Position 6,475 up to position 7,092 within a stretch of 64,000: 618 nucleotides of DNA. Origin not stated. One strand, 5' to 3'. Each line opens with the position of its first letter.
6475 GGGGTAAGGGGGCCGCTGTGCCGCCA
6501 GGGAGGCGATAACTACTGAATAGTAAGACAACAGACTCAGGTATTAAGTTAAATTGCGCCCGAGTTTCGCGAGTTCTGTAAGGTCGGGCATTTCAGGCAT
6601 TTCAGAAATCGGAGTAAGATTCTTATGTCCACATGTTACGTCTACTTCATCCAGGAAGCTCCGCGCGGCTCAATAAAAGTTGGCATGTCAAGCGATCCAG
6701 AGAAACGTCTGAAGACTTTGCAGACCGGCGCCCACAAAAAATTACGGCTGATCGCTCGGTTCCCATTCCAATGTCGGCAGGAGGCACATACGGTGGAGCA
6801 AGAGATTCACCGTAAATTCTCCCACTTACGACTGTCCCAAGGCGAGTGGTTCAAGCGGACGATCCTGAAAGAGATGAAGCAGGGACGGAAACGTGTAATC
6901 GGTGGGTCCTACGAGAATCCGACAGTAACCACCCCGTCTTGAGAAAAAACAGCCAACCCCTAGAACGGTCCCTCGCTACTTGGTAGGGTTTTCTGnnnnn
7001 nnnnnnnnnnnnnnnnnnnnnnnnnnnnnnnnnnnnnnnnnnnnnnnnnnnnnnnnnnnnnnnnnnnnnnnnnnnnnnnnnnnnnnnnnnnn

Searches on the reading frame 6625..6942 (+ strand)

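Call 70: search_protein_families(library=pfam, proteins=[window:6625-6942:+], max_evalue=0.05)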
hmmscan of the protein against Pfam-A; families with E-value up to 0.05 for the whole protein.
window:6625-6942:+ (105 aa): 3 families
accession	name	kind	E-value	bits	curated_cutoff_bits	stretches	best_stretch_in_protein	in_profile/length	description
PF13455.12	MUG113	-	3.5e-14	53.6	22.3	1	18-77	2-60/73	Meiotically up-regulated gene 113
PF10544.15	T5orf172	-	5.9e-13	49.6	20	1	5-89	2-98/101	T5orf172 domain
PF01541.30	GIY-YIG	-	0.015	16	22.6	1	4-41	2-39/78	GIY-YIG catalytic domain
